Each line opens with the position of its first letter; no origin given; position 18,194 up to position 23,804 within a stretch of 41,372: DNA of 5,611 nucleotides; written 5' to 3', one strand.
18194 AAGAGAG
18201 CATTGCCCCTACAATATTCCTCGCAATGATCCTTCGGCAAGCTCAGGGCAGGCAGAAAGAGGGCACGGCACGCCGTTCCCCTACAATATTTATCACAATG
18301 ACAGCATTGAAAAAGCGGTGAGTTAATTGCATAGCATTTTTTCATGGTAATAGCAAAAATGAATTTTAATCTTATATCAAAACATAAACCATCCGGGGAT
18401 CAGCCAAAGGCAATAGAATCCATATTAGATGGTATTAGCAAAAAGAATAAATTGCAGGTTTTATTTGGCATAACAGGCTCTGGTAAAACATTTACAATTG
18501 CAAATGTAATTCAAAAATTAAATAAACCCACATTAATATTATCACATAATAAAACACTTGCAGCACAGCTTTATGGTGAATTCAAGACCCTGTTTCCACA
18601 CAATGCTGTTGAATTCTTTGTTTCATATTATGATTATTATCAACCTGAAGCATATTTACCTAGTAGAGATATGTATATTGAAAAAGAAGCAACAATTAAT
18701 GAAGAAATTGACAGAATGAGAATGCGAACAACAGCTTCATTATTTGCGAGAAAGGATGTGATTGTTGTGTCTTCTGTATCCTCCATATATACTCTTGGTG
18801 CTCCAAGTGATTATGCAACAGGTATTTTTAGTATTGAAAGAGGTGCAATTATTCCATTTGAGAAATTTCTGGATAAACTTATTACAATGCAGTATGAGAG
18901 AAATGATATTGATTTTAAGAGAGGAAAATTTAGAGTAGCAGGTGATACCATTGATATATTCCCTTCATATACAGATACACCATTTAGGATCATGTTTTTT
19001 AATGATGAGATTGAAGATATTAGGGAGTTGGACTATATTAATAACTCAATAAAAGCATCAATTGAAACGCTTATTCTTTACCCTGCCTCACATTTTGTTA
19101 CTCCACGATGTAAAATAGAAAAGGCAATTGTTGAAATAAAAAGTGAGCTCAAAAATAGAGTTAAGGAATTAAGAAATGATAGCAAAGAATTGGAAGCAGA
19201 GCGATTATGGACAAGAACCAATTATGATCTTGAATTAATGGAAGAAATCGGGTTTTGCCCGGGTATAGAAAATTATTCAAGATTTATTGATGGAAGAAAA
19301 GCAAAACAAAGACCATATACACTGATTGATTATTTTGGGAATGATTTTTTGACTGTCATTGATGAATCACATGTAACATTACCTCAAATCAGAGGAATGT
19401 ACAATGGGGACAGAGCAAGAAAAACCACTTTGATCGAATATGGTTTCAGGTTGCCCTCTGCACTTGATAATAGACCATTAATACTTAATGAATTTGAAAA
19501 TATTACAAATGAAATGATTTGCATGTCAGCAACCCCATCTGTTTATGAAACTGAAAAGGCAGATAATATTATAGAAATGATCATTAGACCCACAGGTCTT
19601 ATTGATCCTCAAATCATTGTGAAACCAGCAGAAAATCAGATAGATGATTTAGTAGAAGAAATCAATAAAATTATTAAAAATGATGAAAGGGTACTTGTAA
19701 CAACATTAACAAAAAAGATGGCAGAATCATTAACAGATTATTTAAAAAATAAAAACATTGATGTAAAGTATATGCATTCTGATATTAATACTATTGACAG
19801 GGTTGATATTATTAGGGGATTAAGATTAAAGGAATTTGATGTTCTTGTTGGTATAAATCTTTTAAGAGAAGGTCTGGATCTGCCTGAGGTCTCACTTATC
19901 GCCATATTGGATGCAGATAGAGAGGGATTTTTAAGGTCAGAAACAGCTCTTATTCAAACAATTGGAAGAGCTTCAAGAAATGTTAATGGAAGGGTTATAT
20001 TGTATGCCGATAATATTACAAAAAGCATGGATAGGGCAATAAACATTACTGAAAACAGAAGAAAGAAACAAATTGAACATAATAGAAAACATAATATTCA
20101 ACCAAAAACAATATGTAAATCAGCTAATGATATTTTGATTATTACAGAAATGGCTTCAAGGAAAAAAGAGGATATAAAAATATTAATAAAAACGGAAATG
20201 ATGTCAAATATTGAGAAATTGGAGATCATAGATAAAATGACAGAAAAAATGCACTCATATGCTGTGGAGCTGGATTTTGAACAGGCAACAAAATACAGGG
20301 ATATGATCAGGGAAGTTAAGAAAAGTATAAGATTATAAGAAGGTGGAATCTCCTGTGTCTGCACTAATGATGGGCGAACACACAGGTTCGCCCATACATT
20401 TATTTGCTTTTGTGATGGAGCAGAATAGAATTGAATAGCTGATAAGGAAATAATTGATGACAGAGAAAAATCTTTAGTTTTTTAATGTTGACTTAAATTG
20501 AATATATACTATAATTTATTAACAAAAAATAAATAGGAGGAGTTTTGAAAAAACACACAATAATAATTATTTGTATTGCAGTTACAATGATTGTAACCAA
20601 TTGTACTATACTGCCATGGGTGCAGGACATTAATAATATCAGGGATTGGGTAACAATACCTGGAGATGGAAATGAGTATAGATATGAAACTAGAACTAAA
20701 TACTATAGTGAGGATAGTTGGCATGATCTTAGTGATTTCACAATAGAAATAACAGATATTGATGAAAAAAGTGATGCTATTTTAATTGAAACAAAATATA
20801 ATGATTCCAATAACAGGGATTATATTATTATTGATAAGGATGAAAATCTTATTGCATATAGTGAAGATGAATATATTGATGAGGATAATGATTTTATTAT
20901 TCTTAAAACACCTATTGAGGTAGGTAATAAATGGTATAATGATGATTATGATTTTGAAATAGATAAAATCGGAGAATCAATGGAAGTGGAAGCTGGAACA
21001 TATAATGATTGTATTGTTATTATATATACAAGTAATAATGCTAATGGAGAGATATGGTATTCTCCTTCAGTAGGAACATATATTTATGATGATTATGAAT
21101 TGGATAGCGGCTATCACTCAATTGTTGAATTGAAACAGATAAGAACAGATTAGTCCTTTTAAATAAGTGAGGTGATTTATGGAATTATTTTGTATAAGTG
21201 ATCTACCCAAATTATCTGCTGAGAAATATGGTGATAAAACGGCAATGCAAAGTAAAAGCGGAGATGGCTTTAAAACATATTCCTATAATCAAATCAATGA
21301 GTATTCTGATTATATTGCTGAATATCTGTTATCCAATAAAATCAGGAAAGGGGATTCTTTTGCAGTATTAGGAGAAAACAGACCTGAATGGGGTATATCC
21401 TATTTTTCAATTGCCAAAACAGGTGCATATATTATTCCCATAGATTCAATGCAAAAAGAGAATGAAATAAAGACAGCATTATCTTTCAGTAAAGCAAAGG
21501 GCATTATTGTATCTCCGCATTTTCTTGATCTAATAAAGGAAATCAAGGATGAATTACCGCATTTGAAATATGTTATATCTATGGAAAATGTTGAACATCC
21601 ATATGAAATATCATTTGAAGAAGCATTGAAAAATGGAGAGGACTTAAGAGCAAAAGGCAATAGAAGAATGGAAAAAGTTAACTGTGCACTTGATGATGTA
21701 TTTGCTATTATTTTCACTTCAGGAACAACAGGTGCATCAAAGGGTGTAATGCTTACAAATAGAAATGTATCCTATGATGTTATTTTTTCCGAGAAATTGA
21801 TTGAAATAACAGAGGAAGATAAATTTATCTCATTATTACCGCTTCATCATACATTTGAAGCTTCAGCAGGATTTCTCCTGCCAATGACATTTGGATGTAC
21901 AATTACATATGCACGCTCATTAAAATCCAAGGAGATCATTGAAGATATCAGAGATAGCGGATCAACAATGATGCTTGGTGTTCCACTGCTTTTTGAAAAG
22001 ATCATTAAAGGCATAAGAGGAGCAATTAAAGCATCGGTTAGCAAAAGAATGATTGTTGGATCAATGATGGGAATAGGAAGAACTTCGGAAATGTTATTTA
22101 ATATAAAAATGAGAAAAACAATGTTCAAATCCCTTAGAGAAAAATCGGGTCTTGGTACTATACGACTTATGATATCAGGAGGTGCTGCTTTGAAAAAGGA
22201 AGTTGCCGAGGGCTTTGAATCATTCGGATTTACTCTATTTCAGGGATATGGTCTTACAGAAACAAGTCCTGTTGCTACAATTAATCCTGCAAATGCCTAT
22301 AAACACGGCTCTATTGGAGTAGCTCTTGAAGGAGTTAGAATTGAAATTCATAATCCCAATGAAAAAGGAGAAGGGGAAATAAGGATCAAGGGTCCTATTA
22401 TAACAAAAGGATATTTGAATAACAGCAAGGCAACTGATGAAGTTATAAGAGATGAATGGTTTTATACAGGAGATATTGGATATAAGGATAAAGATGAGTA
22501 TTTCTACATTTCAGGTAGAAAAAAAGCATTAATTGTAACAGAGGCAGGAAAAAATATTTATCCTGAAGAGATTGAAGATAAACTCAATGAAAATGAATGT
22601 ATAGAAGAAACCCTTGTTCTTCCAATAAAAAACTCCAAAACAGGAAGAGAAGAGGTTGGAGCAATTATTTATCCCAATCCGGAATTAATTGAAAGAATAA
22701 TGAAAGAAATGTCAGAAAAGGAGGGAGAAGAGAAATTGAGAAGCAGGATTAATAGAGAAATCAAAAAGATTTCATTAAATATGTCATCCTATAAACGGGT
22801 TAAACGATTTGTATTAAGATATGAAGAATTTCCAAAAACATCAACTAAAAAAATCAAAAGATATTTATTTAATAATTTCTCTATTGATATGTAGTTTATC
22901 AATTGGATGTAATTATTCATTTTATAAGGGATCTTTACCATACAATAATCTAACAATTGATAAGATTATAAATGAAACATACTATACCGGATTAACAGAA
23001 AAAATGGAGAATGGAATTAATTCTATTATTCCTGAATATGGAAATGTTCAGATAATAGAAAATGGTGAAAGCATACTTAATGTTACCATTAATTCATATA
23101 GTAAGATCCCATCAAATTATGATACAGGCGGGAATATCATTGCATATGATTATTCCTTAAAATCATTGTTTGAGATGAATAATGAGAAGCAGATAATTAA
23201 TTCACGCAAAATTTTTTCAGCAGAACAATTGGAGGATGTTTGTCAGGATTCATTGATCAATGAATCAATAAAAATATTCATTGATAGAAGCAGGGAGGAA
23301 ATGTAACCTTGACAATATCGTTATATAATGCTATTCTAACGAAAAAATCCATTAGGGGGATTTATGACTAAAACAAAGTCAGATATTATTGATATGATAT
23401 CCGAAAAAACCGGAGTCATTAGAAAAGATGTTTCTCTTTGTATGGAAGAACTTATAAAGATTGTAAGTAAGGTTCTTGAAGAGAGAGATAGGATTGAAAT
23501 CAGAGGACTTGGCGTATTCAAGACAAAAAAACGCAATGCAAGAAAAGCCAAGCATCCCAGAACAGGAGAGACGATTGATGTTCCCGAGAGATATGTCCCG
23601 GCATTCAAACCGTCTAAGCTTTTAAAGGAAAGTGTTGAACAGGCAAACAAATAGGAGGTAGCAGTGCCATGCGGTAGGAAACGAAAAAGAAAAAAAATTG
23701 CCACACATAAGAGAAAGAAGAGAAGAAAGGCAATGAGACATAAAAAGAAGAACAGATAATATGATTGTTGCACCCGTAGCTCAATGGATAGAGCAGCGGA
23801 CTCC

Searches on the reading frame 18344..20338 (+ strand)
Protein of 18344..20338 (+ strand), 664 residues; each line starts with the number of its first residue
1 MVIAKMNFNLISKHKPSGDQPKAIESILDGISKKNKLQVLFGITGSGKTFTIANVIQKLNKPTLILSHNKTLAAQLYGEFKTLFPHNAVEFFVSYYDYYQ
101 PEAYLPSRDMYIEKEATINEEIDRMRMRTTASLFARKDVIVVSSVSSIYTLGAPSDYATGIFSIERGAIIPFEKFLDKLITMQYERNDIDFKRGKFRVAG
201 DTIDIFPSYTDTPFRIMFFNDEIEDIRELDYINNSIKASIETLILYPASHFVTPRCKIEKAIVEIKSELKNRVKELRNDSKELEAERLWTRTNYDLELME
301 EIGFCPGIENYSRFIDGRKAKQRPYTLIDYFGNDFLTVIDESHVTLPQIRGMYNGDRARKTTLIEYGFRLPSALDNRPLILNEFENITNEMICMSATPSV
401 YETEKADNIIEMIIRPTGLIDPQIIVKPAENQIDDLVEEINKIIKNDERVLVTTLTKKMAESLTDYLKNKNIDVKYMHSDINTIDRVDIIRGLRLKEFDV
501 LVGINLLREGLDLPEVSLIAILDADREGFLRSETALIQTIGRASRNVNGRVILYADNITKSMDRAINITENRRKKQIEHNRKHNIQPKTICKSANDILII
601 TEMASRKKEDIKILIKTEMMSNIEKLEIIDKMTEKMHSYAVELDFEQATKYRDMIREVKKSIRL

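Call 8: search_protein_families(library=pfam, proteins=[window:18344-20338:+], max_evalue=0.01)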
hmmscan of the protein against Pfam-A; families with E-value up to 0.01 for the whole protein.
window:18344-20338:+ (664 aa): 9 families
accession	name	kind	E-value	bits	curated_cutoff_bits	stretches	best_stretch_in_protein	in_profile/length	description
PF17757.6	UvrB_inter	-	4.8e-29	100.8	22.9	1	163-251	2-91/91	UvrB interaction domain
PF00271.37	Helicase_C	-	4.8e-19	69.1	23.5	1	437-546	7-109/110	Helicase conserved C-terminal domain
PF12344.14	UvrB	-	1e-18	67.3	27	1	553-593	1-41/43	Ultra-violet resistance protein B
PF04851.21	ResIII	-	2.9e-11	44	22.5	1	15-122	3-114/164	Type III restriction enzyme, res subunit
PF02151.25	UVR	-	1.1e-07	31.8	21.5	1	628-660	3-35/36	UvrB/uvrC motif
PF00270.35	DEAD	-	5e-06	26.8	26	1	19-88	3-73/167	DEAD/DEAH box helicase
PF18811.7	DPPIV_rep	-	0.0017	18.7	30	0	322-335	3-16/21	Dipeptidyl peptidase IV (DPP IV) low complexity region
PF13245.12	AAA_19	-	0.002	18.7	25.1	0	34-62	10-38/134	AAA domain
PF13401.12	AAA_22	-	0.0087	16.8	27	0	36-64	6-37/130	AAA domain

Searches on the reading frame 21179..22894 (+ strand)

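Call 58: search_protein_families(library=pfam, proteins=[window:21179-22894:+], max_evalue=0.001)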
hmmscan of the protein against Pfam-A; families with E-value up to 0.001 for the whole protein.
window:21179-22894:+ (571 aa): 2 families
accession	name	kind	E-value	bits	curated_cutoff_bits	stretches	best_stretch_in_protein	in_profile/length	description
PF00501.34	AMP-binding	-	2.3e-72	244.4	29.9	1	13-413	4-384/384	AMP-binding enzyme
PF23562.2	AMP-binding_C_3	-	0.00026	21.8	20.8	1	451-562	3-106/124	AMP-binding enzyme C-terminal domain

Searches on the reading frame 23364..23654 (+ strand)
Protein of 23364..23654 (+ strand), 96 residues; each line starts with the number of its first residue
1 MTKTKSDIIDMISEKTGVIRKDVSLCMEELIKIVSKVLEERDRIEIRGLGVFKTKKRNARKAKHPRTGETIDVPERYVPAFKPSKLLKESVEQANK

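Call 58: search_protein_families(library=pfam, proteins=[window:23364-23654:+], max_evalue=0.001)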
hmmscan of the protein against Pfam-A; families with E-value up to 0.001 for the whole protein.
window:23364-23654:+ (96 aa): 3 families
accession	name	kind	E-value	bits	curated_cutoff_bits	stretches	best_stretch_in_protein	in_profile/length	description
PF00216.26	Bac_DNA_binding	-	3.9e-28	98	22.4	1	4-91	2-89/90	Bacterial DNA-binding protein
PF18291.6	HU-HIG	-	5e-07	30.2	26.2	1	3-94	32-121/125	HU domain fused to wHTH, Ig, or Glycine-rich motif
PF18289.6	HU-CCDC81_euk_2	-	0.00018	21.9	26.1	1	12-59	10-59/75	CCDC81 eukaryotic HU domain 2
